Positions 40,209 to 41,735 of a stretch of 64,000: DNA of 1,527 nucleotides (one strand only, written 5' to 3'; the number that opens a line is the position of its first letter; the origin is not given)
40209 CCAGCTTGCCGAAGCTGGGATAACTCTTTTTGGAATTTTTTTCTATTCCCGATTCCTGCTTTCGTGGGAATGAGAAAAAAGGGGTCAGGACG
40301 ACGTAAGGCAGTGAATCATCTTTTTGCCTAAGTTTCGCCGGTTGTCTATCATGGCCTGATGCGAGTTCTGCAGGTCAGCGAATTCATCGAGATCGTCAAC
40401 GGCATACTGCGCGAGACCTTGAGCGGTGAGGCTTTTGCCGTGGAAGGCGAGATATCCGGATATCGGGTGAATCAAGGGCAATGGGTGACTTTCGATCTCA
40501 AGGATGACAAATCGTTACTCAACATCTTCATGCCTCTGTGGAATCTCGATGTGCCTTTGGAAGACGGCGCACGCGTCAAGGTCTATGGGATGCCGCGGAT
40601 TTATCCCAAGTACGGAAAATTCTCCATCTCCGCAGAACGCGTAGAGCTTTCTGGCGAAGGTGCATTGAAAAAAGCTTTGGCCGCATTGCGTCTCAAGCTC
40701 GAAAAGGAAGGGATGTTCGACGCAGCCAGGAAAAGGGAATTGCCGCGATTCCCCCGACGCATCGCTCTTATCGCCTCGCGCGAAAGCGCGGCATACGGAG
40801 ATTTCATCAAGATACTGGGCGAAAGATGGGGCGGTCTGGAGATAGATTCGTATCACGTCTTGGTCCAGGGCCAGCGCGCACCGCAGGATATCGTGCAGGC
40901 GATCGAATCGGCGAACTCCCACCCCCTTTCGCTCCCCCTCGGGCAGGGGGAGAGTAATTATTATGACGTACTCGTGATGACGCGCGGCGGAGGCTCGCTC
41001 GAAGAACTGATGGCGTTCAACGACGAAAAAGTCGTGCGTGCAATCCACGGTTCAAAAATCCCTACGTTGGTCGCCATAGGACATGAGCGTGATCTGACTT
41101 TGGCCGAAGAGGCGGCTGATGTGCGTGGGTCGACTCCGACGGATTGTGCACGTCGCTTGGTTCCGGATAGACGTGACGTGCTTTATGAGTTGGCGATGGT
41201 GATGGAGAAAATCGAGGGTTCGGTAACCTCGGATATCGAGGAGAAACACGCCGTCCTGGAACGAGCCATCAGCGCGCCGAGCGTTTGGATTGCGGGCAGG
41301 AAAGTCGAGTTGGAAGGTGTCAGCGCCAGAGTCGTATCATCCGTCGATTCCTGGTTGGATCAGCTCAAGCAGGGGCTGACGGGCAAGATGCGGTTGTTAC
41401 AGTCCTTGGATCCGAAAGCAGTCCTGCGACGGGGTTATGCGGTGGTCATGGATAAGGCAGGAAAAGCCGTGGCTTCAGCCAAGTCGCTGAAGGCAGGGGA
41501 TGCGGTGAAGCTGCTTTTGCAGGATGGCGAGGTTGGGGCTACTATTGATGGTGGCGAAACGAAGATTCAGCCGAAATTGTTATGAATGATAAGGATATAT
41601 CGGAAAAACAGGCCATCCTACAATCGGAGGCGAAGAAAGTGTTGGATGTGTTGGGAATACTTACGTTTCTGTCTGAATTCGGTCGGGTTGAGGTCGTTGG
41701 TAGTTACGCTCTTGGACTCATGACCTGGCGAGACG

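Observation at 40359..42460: Nucleotidyltransferase gene inserted inside the xseA-xseB exonuclease VII operon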

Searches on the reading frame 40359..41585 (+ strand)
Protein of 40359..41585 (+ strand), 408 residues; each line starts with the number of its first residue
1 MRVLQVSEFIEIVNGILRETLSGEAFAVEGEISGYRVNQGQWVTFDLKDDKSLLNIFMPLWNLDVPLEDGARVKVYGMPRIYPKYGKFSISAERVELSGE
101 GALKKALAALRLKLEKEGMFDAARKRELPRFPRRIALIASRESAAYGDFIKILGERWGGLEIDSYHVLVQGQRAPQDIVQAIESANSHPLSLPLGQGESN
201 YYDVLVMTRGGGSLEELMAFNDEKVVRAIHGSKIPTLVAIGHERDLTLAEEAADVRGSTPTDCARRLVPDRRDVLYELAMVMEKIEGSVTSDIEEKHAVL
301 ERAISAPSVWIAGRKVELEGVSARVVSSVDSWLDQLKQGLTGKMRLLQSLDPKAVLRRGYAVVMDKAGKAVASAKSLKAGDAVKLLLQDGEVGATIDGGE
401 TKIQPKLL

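Call 3: search_protein_families(library=pfam, proteins=[window:40359-41585:+], max_evalue=1)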
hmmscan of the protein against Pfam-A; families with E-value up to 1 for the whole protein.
window:40359-41585:+ (408 aa): 3 families
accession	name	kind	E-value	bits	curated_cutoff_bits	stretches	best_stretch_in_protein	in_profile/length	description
PF02601.20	Exonuc_VII_L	-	1.2e-71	242.2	35.9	2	119-303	1-174/315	Exonuclease VII, large subunit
PF13742.12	tRNA_anti_2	-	1.6e-11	44.7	27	1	4-95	1-94/95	OB-fold nucleic acid binding domain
PF01336.31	tRNA_anti-codon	-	8e-05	22.9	27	1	28-97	3-74/75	OB-fold nucleic acid binding domain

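Call 4: search_protein_families(library=ncbifam, proteins=[window:40359-41585:+], max_evalue=1)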
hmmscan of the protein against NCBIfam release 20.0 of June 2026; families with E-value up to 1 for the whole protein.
window:40359-41585:+ (408 aa): 1 family
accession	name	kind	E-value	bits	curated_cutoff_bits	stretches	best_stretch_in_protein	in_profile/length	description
TIGR00237.1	xseA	equivalog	9.7e-100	334.4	180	1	6-396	2-388/389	exodeoxyribonuclease VII large subunit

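Call 73: find_homologous_proteins(query=window:40359-41582:+, max_evalue=1e-60)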
Query window:40359-41582:+ (408 aa): 1789 proteins with E <= 1e-60 among 8000 candidates; the best 120 are listed.
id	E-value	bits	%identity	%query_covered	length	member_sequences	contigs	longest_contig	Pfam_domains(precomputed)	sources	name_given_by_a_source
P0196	2.3e-261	885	100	100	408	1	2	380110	PF02601.21,PF13742.13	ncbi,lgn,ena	-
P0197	1.2e-253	859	96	100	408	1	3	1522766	PF02601.21,PF13742.13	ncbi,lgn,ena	-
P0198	2.1e-224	763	87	100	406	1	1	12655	PF02601.21,PF13742.13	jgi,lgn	-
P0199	7.8e-217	738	84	100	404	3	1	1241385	PF02601.21,PF13742.13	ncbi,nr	ncbi:MAG: exodeoxyribonuclease VII large subunit [Patescibacteria group bacterium]|nr:exodeoxyribonu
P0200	7.8e-188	643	70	100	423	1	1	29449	PF02601.21,PF13742.13,PF01336.32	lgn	-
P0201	1.8e-180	618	67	100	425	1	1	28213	PF02601.21,PF13742.13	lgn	-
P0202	3.3e-180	617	67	100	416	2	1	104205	PF02601.21,PF13742.13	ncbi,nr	ncbi:exodeoxyribonuclease VII large subunit [Candidatus Uhrbacteria bacterium]|nr:exodeoxyribonuclea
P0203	8.2e-180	616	67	100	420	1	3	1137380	PF02601.21,PF13742.13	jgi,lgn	jgi:exodeoxyribonuclease VII large subunit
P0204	3.4e-179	614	67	100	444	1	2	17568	PF02601.21,PF13742.13,PF01336.32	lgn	-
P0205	3.6e-179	614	67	100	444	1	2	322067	PF02601.21,PF13742.13,PF01336.32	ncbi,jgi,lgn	-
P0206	6.7e-179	613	67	100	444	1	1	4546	PF02601.21,PF13742.13,PF01336.32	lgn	-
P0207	1.6e-178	612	69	100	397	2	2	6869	PF02601.21,PF13742.13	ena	-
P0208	5.7e-178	610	68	100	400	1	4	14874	PF02601.21,PF13742.13,PF01336.32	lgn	-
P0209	6.9e-178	610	68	100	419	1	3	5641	PF02601.21,PF13742.13,PF01336.32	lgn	-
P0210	1.5e-176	605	67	100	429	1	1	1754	PF02601.21,PF13742.13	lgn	-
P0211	3.2e-176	604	69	100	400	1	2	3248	PF02601.21,PF13742.13,PF01336.32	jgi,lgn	-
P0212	5.9e-176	603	68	100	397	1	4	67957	PF02601.21,PF13742.13,PF01336.32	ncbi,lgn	-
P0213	1.8e-175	602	66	100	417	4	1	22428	PF02601.21,PF13742.13,PF01336.32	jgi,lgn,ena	-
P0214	1.2e-174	599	68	100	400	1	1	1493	PF02601.21,PF13742.13,PF01336.32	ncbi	-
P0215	3.1e-173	594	68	100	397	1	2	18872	PF02601.21,PF13742.13,PF01336.32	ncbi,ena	-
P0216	3.9e-173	594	67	100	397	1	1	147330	PF02601.21,PF13742.13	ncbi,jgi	-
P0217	4.9e-173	594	67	100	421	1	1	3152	PF02601.21,PF13742.13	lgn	-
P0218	6.1e-173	594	67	100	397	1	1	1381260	PF02601.21,PF13742.13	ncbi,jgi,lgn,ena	ncbi:MAG: exodeoxyribonuclease VII large subunit [Patescibacteria group bacterium]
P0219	1.4e-172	592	66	100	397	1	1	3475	PF02601.21,PF13742.13,PF01336.32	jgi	jgi:exodeoxyribonuclease VII large subunit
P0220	1.6e-172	592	67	100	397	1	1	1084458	PF02601.21,PF13742.13,PF01336.32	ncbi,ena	-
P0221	2.0e-172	592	67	97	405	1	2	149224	PF02601.21,PF13742.13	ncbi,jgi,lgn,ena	-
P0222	2.1e-172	592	67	97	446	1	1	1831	PF02601.21,PF13742.13,PF01336.32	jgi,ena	-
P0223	2.5e-172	592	66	100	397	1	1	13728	PF02601.21,PF13742.13,PF01336.32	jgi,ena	-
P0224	9.4e-172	590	67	100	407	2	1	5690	PF02601.21,PF13742.13,PF01336.32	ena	-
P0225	7.1e-171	587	67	100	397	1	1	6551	PF02601.21,PF13742.13,PF01336.32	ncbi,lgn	ncbi:MAG: exodeoxyribonuclease VII large subunit [Patescibacteria group bacterium]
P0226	4.8e-170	584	64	100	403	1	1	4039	PF02601.21,PF13742.13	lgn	-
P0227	4.8e-170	584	66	100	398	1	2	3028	PF02601.21,PF13742.13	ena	-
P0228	1.0e-169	583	66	100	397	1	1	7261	PF02601.21,PF13742.13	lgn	-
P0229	3.0e-169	581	67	97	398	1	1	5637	PF02601.21,PF13742.13,PF01336.32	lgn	-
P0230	5.4e-169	581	67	99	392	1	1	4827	PF02601.21,PF13742.13,PF01336.32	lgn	-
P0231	6.1e-169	580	67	100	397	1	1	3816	PF02601.21,PF13742.13,PF01336.32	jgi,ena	-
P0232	8.3e-169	580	67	99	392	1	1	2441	PF02601.21,PF13742.13,PF01336.32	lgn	-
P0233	8.7e-169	580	67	99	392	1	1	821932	PF02601.21,PF13742.13,PF01336.32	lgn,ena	-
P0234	1.4e-168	579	65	100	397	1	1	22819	PF02601.21,PF13742.13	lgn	-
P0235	1.7e-168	579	65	100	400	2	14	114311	PF02601.21,PF13742.13,PF01336.32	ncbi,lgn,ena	-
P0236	3.0e-168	578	66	100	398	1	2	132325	PF02601.21,PF13742.13,PF01336.32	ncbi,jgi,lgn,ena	ncbi:MAG: exodeoxyribonuclease VII large subunit [Patescibacteria group bacterium]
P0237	6.5e-168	577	66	99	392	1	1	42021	PF02601.21,PF13742.13,PF01336.32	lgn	-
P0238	2.1e-167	575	65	100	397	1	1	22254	PF02601.21,PF13742.13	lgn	-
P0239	2.4e-167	575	66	97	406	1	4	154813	PF02601.21,PF13742.13,PF01336.32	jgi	jgi:exodeoxyribonuclease VII large subunit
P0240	4.7e-167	574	64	100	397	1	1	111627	PF02601.21,PF13742.13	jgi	jgi:exodeoxyribonuclease VII large subunit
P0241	8.0e-167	573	64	100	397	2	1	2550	PF02601.21,PF13742.13,PF01336.32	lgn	-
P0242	5.2e-166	571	64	100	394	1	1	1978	PF02601.21,PF13742.13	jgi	jgi:exodeoxyribonuclease VII large subunit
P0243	1.7e-165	569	66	97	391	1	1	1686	PF02601.21,PF13742.13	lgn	-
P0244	3.2e-165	568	63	100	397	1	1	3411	PF02601.21,PF13742.13,PF01336.32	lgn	-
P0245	2.0e-164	565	63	100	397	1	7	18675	PF02601.21,PF13742.13,PF01336.32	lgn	-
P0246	2.5e-164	565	64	100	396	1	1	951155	PF02601.21,PF13742.13,PF01336.32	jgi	jgi:exodeoxyribonuclease VII large subunit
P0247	2.6e-164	565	65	97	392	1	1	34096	PF02601.21,PF13742.13,PF01336.32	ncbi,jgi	-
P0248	4.3e-164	564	63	100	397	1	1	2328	PF02601.21,PF13742.13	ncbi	-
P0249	5.3e-164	564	66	97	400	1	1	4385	PF02601.21,PF13742.13,PF01336.32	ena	-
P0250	6.2e-164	564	64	100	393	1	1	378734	PF02601.21,PF13742.13,PF01336.32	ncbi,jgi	ncbi:MAG: exodeoxyribonuclease VII large subunit [Patescibacteria group bacterium]|jgi:exodeoxyribon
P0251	8.8e-164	563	64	100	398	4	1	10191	PF02601.21,PF13742.13,PF01336.32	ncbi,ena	-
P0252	1.0e-163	563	65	97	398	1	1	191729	PF02601.21,PF13742.13,PF01336.32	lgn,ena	-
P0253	2.0e-163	562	65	96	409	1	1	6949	PF02601.21,PF13742.13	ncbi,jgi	jgi:exodeoxyribonuclease VII large subunit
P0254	2.5e-163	562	64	100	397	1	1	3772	PF02601.21,PF13742.13,PF01336.32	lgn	-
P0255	9.8e-163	560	66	97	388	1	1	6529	PF02601.21,PF13742.13,PF01336.32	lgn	-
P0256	1.2e-162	560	66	100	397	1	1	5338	PF02601.21,PF13742.13,PF01336.32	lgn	-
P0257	1.5e-162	559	64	100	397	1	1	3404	PF02601.21,PF13742.13,PF01336.32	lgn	-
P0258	3.3e-162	558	64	99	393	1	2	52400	PF02601.21,PF13742.13,PF01336.32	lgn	-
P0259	8.1e-162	557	62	100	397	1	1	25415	PF02601.21,PF13742.13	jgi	jgi:exodeoxyribonuclease VII large subunit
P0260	1.0e-161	557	64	97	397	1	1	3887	PF02601.21,PF13742.13,PF01336.32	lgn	-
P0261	1.6e-161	556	63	100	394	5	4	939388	PF02601.21,PF13742.13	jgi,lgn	jgi:exodeoxyribonuclease VII large subunit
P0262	1.9e-161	556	64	97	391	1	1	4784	PF02601.21,PF13742.13,PF01336.32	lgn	-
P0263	2.8e-161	555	64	100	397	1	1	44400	PF02601.21,PF13742.13,PF01336.32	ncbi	-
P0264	1.0e-160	553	64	97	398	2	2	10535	PF02601.21,PF13742.13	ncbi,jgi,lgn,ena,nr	ncbi:exodeoxyribonuclease VII large subunit [Patescibacteria group bacterium]|nr:exodeoxyribonucleas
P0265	1.8e-160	552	65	97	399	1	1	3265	PF02601.21,PF13742.13,PF01336.32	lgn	-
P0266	2.0e-160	552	63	97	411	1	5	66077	PF02601.21,PF13742.13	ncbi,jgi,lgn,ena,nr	ncbi:exodeoxyribonuclease VII large subunit [Patescibacteria group bacterium]|nr:exodeoxyribonucleas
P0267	2.7e-160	552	65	96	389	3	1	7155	PF02601.21,PF13742.13,PF01336.32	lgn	-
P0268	6.9e-160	551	62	100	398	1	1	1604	PF02601.21,PF13742.13,PF01336.32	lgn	-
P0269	1.3e-159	550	62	100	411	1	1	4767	PF02601.21,PF13742.13,PF01336.32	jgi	jgi:exodeoxyribonuclease VII large subunit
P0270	1.6e-159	549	63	97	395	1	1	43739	PF02601.21,PF13742.13,PF01336.32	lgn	-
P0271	3.5e-159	548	63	99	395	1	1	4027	PF02601.21,PF13742.13,PF01336.32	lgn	-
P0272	3.7e-159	548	66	97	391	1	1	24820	PF02601.21,PF13742.13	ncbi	ncbi:MAG: exodeoxyribonuclease VII large subunit [Patescibacteria group bacterium]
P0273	9.8e-159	547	61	100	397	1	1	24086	PF02601.21,PF13742.13,PF01336.32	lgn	-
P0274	1.9e-158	546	66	97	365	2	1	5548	PF02601.21,PF13742.13,PF01336.32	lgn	-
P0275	6.1e-158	544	64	98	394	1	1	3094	PF02601.21,PF13742.13,PF01336.32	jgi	jgi:exodeoxyribonuclease VII large subunit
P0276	6.4e-158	544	62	97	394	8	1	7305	PF02601.21,PF13742.13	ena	-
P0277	7.1e-158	544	66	93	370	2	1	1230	PF02601.21,PF13742.13,PF01336.32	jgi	jgi:exodeoxyribonuclease VII large subunit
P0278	9.1e-158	544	62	97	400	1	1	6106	PF02601.21,PF13742.13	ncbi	-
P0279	1.1e-157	543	63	100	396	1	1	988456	PF02601.21,PF13742.13,PF01336.32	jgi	jgi:exodeoxyribonuclease VII large subunit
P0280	1.4e-157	543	61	100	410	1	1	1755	PF02601.21,PF13742.13,PF01336.32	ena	-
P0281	1.8e-157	543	62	100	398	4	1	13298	PF02601.21,PF13742.13,PF01336.32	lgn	-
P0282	2.9e-157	542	60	99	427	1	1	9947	PF02601.21,PF13742.13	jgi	jgi:exodeoxyribonuclease VII large subunit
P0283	7.3e-157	541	62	100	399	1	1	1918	PF02601.21,PF13742.13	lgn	-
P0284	1.4e-156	540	64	100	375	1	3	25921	PF02601.21,PF13742.13,PF01336.32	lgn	-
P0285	1.5e-156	540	60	100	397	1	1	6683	PF02601.21,PF13742.13,PF01336.32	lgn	-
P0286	2.1e-156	539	64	96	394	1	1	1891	PF02601.21,PF13742.13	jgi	jgi:exodeoxyribonuclease VII large subunit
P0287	3.0e-156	539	65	97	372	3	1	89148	PF02601.21,PF13742.13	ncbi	-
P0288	3.5e-156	538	61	100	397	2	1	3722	PF02601.21,PF13742.13,PF01336.32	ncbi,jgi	-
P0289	4.3e-156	538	65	97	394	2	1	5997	PF02601.21,PF13742.13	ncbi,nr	ncbi:exodeoxyribonuclease VII large subunit [Candidatus Uhrbacteria bacterium]|nr:exodeoxyribonuclea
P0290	5.2e-156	538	61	100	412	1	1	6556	PF02601.21,PF13742.13,PF01336.32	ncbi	-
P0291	5.3e-156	538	63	100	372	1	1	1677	PF02601.21,PF13742.13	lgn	-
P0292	5.3e-155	534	64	100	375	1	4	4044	PF02601.21,PF13742.13,PF01336.32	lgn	-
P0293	5.4e-155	534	61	100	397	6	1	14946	PF02601.21,PF13742.13,PF01336.32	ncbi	-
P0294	9.0e-155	534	59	100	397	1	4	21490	PF02601.21,PF13742.13,PF01336.32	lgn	-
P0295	1.8e-154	533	63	97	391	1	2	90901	PF02601.21,PF13742.13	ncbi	-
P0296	2.2e-154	532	64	97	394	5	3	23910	PF02601.21,PF13742.13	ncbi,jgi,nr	ncbi:exodeoxyribonuclease VII large subunit [Patescibacteria group bacterium]|nr:exodeoxyribonucleas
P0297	1.3e-153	530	59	100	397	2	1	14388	PF02601.21,PF13742.13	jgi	jgi:exodeoxyribonuclease VII large subunit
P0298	2.8e-153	529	62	97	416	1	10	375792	PF02601.21,PF13742.13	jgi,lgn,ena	jgi:exodeoxyribonuclease VII large subunit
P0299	6.6e-153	528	61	100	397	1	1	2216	PF02601.21,PF13742.13,PF01336.32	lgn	-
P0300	6.8e-153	528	65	97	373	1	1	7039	PF02601.21,PF13742.13,PF01336.32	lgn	-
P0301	1.2e-152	527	61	97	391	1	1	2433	PF02601.21,PF13742.13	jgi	jgi:exodeoxyribonuclease VII large subunit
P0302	3.1e-152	525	58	100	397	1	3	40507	PF02601.21,PF13742.13,PF01336.32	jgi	jgi:exodeoxyribonuclease VII large subunit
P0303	3.9e-152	525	59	100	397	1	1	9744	PF02601.21,PF13742.13,PF01336.32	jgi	jgi:exodeoxyribonuclease VII large subunit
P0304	5.7e-152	524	60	100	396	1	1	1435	PF02601.21,PF13742.13,PF01336.32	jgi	jgi:exodeoxyribonuclease VII large subunit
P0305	7.6e-152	524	58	99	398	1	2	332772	PF02601.21,PF13742.13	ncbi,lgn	-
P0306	8.2e-152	524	59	100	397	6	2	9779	PF02601.21,PF13742.13,PF01336.32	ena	-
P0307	1.9e-151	523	60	100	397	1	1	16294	PF02601.21,PF13742.13,PF01336.32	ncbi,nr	ncbi:MAG TPA: exodeoxyribonuclease VII large subunit [Candidatus Methylomirabilis sp.]|nr:exodeoxyri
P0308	8.2e-151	521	59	99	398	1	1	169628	PF02601.21,PF13742.13,PF01336.32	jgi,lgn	-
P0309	2.7e-150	519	59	100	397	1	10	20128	PF02601.21,PF13742.13,PF01336.32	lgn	-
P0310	7.7e-149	514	58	100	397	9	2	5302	PF02601.21,PF13742.13,PF01336.32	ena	-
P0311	1.2e-148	514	62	97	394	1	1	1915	PF02601.21,PF13742.13,PF01336.32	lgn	-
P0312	1.7e-148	513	61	97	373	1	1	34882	PF02601.21,PF13742.13,PF01336.32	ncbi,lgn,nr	ncbi:exodeoxyribonuclease VII large subunit [Candidatus Uhrbacteria bacterium]|nr:exodeoxyribonuclea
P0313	3.7e-148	512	61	97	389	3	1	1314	PF02601.21,PF13742.13,PF01336.32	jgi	-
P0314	4.7e-148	512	61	97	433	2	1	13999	PF02601.21,PF13742.13,PF01336.32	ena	-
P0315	6.1e-148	511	58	100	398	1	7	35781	PF02601.21,PF13742.13,PF01336.32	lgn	-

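Call 74: find_encoding_contigs(protein=P0199, flank=2500, max_places=1)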
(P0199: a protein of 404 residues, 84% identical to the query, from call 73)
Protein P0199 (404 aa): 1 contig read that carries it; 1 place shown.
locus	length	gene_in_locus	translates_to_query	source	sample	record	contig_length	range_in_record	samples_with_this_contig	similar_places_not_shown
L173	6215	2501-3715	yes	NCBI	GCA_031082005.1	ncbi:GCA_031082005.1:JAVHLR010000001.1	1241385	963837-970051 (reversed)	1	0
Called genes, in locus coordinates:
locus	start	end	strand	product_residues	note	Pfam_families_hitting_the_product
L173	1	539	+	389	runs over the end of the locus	PF10648:Gmad2, PF10646:Germane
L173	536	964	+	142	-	-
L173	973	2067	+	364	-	PF09587:PGA_cap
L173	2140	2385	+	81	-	-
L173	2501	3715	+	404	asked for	PF13742:tRNA_anti_2, PF02601:Exonuc_VII_L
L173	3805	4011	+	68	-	PF02609:Exonuc_VII_S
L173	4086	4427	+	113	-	PF04020:Phage_holin_4_2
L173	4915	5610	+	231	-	PF00696:AA_kinase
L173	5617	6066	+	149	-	PF12158:DUF3592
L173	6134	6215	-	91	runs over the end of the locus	-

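Call 75: find_encoding_contigs(protein=P0198, flank=2500, max_places=1)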
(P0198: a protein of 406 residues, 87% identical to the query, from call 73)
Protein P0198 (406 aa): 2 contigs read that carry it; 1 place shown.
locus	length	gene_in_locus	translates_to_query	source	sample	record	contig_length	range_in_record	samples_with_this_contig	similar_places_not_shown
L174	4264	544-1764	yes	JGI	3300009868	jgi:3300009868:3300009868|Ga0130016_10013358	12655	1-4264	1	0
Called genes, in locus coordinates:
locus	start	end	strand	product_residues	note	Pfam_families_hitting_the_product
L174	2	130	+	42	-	?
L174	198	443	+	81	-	-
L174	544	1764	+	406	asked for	PF13742:tRNA_anti_2, PF02601:Exonuc_VII_L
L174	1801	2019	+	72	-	PF02609:Exonuc_VII_S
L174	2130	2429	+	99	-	PF04020:Phage_holin_4_2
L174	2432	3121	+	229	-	PF00696:AA_kinase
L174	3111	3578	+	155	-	PF12158:DUF3592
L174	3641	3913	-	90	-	-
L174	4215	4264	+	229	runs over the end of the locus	PF00466:Ribosomal_L10, PF27436:RL10_C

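Call 76: find_encoding_contigs(protein=P0200, flank=2500, max_places=1)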
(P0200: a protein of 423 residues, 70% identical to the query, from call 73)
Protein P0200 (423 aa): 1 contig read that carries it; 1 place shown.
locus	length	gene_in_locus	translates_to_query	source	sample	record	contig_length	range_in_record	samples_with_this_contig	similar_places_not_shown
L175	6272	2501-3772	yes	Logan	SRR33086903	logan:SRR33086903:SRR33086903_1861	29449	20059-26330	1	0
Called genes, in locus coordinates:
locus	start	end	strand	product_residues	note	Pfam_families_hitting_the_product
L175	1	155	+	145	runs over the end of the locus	-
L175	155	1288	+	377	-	PF09587:PGA_cap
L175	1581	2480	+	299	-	-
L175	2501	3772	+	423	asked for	PF13742:tRNA_anti_2, PF01336:tRNA_anti-codon (faint), PF02601:Exonuc_VII_L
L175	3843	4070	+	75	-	PF02609:Exonuc_VII_S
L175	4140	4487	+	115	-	PF04020:Phage_holin_4_2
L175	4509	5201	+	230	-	PF00696:AA_kinase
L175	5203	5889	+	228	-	PF12158:DUF3592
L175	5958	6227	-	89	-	-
